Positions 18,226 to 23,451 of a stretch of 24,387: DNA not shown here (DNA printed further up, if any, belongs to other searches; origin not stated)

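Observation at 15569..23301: NfeD-like / long flotillin / giant AAA+ protein: a three-gene cassette with flotillin-to-ATPase translational coupling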

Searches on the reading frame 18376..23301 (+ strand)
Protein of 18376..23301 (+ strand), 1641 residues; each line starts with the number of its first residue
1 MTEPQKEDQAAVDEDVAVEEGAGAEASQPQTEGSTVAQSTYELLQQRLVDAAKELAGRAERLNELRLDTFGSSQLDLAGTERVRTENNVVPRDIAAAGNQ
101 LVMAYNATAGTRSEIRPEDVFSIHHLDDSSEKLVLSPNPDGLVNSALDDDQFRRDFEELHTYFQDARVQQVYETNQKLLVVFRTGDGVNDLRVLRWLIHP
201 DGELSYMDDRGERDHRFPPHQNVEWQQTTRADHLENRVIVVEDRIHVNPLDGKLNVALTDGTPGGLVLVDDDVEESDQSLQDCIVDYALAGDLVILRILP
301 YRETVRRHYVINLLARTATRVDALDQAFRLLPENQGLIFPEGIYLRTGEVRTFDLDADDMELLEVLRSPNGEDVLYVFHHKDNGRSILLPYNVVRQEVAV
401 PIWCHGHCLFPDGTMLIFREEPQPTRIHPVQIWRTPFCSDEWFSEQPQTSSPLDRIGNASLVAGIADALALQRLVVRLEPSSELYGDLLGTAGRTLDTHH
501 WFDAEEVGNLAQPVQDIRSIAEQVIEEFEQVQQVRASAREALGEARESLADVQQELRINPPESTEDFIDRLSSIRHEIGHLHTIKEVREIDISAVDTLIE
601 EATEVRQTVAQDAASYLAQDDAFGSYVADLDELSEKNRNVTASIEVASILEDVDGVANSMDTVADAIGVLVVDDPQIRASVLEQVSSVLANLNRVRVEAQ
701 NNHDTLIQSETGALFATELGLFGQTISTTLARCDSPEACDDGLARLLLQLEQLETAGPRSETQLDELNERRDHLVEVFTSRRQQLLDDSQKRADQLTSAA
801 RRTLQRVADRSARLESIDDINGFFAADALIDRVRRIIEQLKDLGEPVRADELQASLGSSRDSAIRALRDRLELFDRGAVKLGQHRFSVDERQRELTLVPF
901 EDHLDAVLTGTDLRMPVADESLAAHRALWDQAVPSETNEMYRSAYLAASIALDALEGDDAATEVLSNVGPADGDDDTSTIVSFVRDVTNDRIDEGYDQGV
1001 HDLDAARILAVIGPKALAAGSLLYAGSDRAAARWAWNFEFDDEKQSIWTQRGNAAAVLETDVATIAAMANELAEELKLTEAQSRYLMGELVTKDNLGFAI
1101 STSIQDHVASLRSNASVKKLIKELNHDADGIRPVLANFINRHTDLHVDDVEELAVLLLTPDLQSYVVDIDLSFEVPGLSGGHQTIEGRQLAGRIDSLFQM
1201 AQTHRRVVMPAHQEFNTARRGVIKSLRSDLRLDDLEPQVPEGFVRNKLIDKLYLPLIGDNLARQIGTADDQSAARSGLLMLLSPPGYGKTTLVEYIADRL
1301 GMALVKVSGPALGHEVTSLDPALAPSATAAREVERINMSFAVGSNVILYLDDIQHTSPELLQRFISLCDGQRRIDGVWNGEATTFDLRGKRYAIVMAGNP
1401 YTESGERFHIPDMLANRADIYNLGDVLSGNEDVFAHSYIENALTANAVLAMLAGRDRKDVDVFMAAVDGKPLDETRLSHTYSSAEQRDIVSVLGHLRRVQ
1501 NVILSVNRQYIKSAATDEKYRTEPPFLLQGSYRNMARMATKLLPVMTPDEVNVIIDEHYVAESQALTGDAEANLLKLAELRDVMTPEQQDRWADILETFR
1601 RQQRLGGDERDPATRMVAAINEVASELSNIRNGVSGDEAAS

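Call 7: search_protein_families(library=pfam, proteins=[window:18376-23301:+], max_evalue=0.01)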
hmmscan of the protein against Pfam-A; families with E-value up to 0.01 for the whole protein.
window:18376-23301:+ (1641 aa): 7 families
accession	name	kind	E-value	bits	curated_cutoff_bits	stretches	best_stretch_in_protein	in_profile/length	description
PF12458.13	DUF3686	-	3.8e-151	504.1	25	1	54-500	1-448/448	ATPase involved in DNA repair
PF25472.1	DUF7902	-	8.8e-15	55.1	26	1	621-702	1-82/85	Domain of unknown function (DUF7902)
PF00004.35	AAA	-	2.2e-06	28.6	21.2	1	1280-1357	2-70/131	ATPase family associated with various cellular activities (AAA)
PF07728.20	AAA_5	-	1.1e-05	25.9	22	1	1279-1402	2-125/139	AAA domain (dynein-related subfamily)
PF05496.18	RuvB_N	-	0.0002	21.6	27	1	1267-1314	25-71/159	Holliday junction DNA helicase RuvB P-loop domain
PF13401.12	AAA_22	-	0.00047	20.9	27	1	1276-1369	5-109/130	AAA domain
PF25655.1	Phi6_P8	-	0.0042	17.6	27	1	583-651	46-114/143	Phi6 bacteriophage P8 capsid protein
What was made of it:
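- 18376..23301 (+): Giant cytosolic ATPase (1641 aa): DUF3686 N-domain, helical/coiled-coil middle region with DUF7902, and one C-terminal MoxR-like AAA+ module. NCBI names this family 'DNA repair ATPase'. Pfam finds DUF3686 (E 3.8e-151), DUF7902 (E 8.8e-15), AAA and AAA_5 (call 7).
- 20236..20481 (+): DUF7902 segment (aa 621-702) within the long helical middle region. Pfam PF25472, E 8.8e-15 (call 7).
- On MoxR-type AAA+: AAA_5 scores 25.9 bits against a cut-off of 22 (call 7).
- Closest known: MoxR AAA+ chaperones CbbQ and NorQ. Same: The module also has the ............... motif pattern and a Pfam AAA_5 hit (call 7).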

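Call 8: search_protein_families(library=ncbifam, proteins=[window:18376-23301:+], max_evalue=0.01)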
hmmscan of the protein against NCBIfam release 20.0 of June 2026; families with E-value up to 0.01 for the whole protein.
window:18376-23301:+ (1641 aa): 3 families
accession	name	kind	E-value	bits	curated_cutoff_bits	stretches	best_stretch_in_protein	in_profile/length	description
NF000868.0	PRK00080.1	equivalog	0.00013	21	282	1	1264-1314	40-89/330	Holliday junction branch migration DNA helicase RuvB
TIGR00635.1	ruvB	equivalog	0.00032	19.9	299.05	1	1276-1313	30-67/305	Holliday junction branch migration DNA helicase RuvB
NF042959.1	IteA_antiphage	equivalog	0.007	15.6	510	0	1271-1307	120-156/367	anti-phage ATPase IteA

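Call 9: search_protein_families(library=padloc, proteins=[window:18376-23301:+], max_evalue=1)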
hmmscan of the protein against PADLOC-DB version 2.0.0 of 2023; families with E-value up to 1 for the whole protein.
window:18376-23301:+ (1641 aa): 5 families
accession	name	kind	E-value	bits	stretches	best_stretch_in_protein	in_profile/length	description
PDLC02196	IetA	-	0.00083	16.9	1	1274-1307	120-153/374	-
PDLC04232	IetA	-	0.00091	16.7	1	1279-1307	119-147/330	-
PDLC02195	IetA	-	0.0042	14.4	1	1277-1306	138-167/395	-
PDLC02753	PbeC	-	0.12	8.7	1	510-606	373-470/648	PbeC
PDLC04140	mad8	-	0.18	9.3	1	1274-1302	25-53/314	mads_8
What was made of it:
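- On Known anti-phage defence systems (PADLOC): Only weak Walker-A-region hits to IetA, with E 8e-4 to 4e-3 over about 30 residues (call 9).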

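Call 13: search_solved_structures(query=window:18376-23301:+, max_evalue=0.1)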
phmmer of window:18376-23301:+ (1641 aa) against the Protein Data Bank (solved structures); distinct sequences matched with E-value up to 0.1: 24.
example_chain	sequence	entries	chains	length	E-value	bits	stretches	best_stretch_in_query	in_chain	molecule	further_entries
7x7q_M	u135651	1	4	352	0.011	16.6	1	1246-1313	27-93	Holliday junction ATP-dependent DNA helicase RuvB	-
7x5b_A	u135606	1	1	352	0.011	16.6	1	1246-1313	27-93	Holliday junction ATP-dependent DNA helicase RuvB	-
6blb_A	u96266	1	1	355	0.011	16.6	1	1246-1313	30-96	Holliday junction ATP-dependent DNA helicase RuvB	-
9lgo_F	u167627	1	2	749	0.011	16.5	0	1276-1313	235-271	ATPase family gene 2 protein homolog B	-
8rhn_O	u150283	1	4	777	0.013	16.4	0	1276-1313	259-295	ATPase family gene 2 protein homolog B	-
7x7p_M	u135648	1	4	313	0.016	16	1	1248-1313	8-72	Holliday junction ATP-dependent DNA helicase RuvB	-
1ixr_C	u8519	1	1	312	0.018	15.9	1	1279-1313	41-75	RuvB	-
1ixs_B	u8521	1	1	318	0.019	15.8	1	1279-1313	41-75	RuvB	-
9dx3_A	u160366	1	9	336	0.019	15.8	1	1243-1313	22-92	Holliday junction branch migration complex subunit RuvB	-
7swl_A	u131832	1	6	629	0.019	15.8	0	1247-1312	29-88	Rix7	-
8efv_D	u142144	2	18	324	0.019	15.8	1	1279-1313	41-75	Holliday junction ATP-dependent DNA helicase RuvB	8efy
1hqc_A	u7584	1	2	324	0.019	15.8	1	1279-1313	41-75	RUVB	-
9dx4_A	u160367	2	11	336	0.021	15.6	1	1243-1313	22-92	Holliday junction branch migration complex subunit RuvB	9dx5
9bji_A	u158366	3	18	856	0.023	15.5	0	1279-1312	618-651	Nuclear valosin-containing protein-like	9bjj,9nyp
6ef2_K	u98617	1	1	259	0.027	15.3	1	1248-1324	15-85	26S proteasome regulatory subunit 6B homolog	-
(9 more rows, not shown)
